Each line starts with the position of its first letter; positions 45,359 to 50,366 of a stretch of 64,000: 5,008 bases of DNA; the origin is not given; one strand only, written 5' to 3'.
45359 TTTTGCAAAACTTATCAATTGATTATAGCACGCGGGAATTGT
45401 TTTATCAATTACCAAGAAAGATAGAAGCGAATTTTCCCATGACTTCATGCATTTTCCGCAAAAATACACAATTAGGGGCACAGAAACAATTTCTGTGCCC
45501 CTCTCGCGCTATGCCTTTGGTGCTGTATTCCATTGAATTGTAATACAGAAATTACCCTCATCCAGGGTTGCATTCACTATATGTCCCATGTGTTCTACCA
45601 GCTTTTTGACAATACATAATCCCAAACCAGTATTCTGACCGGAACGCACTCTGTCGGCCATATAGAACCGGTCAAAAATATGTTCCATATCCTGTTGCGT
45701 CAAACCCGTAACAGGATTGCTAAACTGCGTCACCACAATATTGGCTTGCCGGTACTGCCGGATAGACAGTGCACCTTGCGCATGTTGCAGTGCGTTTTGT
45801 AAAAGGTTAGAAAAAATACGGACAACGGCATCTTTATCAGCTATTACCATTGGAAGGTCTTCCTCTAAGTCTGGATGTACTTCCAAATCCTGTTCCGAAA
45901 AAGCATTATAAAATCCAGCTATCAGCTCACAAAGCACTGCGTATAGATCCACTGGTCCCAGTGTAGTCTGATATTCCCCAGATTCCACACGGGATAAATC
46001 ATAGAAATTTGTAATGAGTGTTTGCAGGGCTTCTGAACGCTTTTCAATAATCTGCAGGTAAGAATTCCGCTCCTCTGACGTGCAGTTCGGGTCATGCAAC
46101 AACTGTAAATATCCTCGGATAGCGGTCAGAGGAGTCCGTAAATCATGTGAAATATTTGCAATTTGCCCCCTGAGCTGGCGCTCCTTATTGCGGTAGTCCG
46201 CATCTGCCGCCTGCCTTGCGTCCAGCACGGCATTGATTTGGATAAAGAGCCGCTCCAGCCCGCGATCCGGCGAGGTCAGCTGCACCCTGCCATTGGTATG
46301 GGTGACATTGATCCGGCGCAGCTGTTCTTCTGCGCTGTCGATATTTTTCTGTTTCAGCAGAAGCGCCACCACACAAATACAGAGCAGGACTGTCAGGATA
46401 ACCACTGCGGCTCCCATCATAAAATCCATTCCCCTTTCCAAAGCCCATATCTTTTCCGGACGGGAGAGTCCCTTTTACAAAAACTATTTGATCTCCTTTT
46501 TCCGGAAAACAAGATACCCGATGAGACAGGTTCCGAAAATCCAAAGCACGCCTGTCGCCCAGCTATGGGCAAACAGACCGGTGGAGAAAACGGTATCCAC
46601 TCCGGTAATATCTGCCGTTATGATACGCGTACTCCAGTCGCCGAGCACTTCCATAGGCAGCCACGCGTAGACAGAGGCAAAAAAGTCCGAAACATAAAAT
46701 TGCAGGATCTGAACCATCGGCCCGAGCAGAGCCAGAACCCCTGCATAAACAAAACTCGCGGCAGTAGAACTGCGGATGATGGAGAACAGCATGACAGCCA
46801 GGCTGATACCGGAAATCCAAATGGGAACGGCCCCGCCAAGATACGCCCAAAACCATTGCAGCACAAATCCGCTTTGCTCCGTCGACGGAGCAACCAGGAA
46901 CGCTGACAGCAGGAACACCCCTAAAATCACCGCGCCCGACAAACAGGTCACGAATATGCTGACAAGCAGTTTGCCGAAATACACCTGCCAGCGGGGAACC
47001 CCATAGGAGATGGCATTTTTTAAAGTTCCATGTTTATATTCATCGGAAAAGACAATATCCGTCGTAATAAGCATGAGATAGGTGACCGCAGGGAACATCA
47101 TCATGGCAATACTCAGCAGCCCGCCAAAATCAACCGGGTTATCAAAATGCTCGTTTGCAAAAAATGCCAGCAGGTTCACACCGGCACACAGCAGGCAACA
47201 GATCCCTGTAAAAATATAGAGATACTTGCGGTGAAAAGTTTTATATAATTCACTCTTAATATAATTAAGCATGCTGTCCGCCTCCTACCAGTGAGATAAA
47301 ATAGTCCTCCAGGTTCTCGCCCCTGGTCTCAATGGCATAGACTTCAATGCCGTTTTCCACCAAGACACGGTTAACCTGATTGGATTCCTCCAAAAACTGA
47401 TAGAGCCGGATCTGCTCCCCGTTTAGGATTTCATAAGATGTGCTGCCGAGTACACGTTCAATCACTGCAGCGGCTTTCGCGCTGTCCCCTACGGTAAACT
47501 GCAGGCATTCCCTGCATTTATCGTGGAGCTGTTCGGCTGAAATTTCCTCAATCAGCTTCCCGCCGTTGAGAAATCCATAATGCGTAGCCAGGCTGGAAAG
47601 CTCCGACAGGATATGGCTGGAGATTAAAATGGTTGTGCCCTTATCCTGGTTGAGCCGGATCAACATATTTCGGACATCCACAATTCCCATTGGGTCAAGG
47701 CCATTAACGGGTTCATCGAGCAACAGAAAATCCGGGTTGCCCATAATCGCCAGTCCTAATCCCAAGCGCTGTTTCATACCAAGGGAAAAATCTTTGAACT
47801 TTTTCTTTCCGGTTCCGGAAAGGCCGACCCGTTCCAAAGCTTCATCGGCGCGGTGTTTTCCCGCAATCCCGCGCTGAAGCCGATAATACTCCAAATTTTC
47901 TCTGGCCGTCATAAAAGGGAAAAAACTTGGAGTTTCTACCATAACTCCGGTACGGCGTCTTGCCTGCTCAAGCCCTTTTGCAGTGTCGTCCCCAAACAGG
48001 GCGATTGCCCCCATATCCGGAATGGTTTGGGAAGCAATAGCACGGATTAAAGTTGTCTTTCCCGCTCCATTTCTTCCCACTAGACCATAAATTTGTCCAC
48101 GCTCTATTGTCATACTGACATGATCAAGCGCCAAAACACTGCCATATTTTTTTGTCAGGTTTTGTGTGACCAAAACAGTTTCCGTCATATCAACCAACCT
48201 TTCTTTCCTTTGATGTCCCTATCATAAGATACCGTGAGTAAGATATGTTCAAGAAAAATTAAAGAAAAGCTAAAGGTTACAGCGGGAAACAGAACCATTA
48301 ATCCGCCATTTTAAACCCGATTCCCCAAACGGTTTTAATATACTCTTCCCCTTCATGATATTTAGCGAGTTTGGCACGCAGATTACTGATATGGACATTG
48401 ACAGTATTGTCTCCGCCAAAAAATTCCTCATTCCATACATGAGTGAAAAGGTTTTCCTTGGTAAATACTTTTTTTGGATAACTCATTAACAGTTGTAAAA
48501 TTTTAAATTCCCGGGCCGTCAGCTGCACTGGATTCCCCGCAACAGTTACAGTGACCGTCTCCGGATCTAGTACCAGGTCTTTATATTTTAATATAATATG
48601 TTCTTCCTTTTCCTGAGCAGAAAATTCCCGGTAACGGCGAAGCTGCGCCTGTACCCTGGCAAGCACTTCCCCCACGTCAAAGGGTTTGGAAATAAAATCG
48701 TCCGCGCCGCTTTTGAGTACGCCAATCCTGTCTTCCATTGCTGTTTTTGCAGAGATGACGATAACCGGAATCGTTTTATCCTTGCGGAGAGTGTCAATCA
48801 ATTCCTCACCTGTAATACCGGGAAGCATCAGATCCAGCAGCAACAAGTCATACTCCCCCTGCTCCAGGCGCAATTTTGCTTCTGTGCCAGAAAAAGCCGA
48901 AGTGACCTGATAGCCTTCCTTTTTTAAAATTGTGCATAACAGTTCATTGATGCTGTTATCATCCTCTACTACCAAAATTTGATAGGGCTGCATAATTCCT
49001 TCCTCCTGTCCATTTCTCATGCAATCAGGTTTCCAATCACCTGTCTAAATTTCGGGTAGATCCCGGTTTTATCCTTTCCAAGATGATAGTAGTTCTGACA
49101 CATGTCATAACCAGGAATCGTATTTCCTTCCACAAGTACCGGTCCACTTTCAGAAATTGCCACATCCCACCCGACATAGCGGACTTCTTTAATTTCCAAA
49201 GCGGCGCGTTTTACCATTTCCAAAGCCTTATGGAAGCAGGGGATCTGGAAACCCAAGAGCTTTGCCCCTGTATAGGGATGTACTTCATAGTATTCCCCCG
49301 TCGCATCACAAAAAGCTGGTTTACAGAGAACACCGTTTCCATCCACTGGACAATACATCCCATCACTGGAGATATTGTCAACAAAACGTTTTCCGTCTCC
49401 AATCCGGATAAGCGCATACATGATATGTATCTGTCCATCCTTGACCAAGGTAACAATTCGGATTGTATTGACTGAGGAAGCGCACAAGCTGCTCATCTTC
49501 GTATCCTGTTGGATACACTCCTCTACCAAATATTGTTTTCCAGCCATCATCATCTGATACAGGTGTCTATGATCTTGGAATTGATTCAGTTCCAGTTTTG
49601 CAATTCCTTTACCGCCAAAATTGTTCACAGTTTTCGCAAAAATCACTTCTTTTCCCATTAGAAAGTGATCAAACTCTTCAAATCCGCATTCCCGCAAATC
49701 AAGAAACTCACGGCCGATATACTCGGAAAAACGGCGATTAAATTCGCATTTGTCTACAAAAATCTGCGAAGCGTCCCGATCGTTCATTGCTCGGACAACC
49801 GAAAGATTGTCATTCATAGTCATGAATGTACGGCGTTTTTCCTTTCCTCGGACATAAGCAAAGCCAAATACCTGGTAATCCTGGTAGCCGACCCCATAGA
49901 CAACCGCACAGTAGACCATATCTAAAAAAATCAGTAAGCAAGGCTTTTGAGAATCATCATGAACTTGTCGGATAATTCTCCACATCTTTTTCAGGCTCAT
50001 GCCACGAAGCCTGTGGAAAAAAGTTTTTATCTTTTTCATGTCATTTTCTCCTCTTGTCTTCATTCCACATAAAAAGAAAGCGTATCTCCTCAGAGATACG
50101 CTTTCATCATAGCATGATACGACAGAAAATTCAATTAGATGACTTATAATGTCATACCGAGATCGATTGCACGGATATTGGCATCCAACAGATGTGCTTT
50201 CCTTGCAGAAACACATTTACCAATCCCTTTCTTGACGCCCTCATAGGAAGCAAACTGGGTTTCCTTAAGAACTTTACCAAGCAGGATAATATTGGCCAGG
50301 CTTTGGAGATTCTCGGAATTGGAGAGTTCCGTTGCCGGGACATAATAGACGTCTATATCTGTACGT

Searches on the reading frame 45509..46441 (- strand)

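Call 6: search_protein_families(library=pfam, proteins=[window:45509-46441:-], max_evalue=0.1)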
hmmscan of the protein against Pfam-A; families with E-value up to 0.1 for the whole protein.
window:45509-46441:- (310 aa): 5 families
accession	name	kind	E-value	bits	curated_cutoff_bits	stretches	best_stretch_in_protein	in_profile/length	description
PF00512.31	HisKA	-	3.2e-19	69.2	26.9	1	90-155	2-66/66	His Kinase A (phospho-acceptor) domain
PF02518.31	HATPase_c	-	2.1e-16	60.8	26.4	1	202-303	2-106/111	Histidine kinase-, DNA gyrase B-, and HSP90-like ATPase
PF14501.12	HATPase_c_5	-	2.4e-06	27.8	22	1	205-302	5-99/102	GHKL domain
PF15824.10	SPATA9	-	0.0081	16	27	1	18-57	156-195/253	Spermatogenesis-associated protein 9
PF02216.22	B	-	0.09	13.2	27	0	112-132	13-33/53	B domain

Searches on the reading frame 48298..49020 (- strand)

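Call 82: search_protein_families(library=ncbifam, proteins=[window:48298-49020:-], max_evalue=0.0001)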
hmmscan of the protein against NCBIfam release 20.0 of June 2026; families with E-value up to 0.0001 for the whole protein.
window:48298-49020:- (240 aa): 98 families (the best 25 are shown)
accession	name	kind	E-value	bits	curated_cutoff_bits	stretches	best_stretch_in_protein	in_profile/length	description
NF033120.0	vanR_FM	exception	4.3e-65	219.6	460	1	10-238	1-229/231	vancomycin resistance response regulator transcription factor, VanR-F/VanR-M family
NF033117.2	vanR_ACDEGLN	exception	8.2e-63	212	350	1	15-238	1-225/226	VanR-ABDEGLN family response regulator transcription factor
TIGR02154.1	PhoB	equivalog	5.2e-59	199.3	296.2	1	14-238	4-225/226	phosphate regulon transcriptional regulator PhoB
NF053854.1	RespRegPhoBBctds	equivalog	1.2e-57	194.8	270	1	15-237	1-223/225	two-component system response regulator PhoB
NF040689.1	MtrAB_MtrA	equivalog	9.5e-56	188.6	300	1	15-238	1-218/219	MtrAB system response regulator MtrA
NF040534.1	resp_reg_YycF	equivalog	3.9e-51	173.5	340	1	14-238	2-227/231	response regulator YycF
NF041733.1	resp_reg_CseB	equivalog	2e-50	171.3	350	1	14-238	2-226/228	two-component system response regulator CseB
NF000401.1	vanR-A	exception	6.9e-50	169.6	500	1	14-238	4-229/231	vancomycin resistance response regulator transcription factor VanR-A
NF008296.0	PRK11083.1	equivalog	1.2e-49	168.8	273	1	10-238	1-225/228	two-component system response regulator CreB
NF045944.1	ResRegRpaBCyano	equivalog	1.8e-49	168.2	330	1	16-238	1-227/229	response regulator transcription factor RpaB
NF000403.1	vanR-C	exception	1.9e-49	168.3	480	1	14-237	4-228/231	vancomycin resistance response regulator transcription factor VanR-C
NF007982.1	PRK10710.1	equivalog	4.2e-47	160.7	380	1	11-237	6-226/235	envelope stress response regulator BaeR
TIGR01387.1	cztR_silR_copR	subfamily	9.7e-46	156.1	279.2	1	15-237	1-217/218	heavy metal response regulator transcription factor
NF041734.1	resp_reg_RppA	equivalog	2.7e-45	154.5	250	1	14-238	2-227/229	two-component system response regulator RppA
NF007546.0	PRK10161.1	equivalog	3.8e-45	154.2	471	1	14-238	4-225/229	phosphate response regulator transcription factor PhoB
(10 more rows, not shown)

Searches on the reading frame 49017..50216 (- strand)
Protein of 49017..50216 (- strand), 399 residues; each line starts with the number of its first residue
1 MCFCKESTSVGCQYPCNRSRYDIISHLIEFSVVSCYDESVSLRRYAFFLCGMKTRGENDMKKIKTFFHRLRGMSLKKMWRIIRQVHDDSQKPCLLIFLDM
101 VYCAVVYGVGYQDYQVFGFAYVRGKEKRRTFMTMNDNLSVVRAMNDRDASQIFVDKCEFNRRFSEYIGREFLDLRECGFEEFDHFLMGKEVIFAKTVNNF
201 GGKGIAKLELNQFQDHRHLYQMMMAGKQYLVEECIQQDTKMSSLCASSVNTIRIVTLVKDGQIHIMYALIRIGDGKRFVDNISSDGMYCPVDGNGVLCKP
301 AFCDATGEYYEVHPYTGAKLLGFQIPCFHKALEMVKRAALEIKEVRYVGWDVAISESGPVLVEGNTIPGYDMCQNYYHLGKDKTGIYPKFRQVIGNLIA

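Call 32: search_protein_families(library=ncbifam, proteins=[window:49017-50216:-], max_evalue=0.00001)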
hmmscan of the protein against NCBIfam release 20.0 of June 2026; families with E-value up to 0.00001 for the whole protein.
window:49017-50216:- (399 aa): 1 family
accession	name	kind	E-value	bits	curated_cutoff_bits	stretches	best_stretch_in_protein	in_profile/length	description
TIGR02291.1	rimK_rel_E_lig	hypoth_equivalog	4.3e-07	29.2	314.2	1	219-372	126-274/317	alpha-L-glutamate ligase-like protein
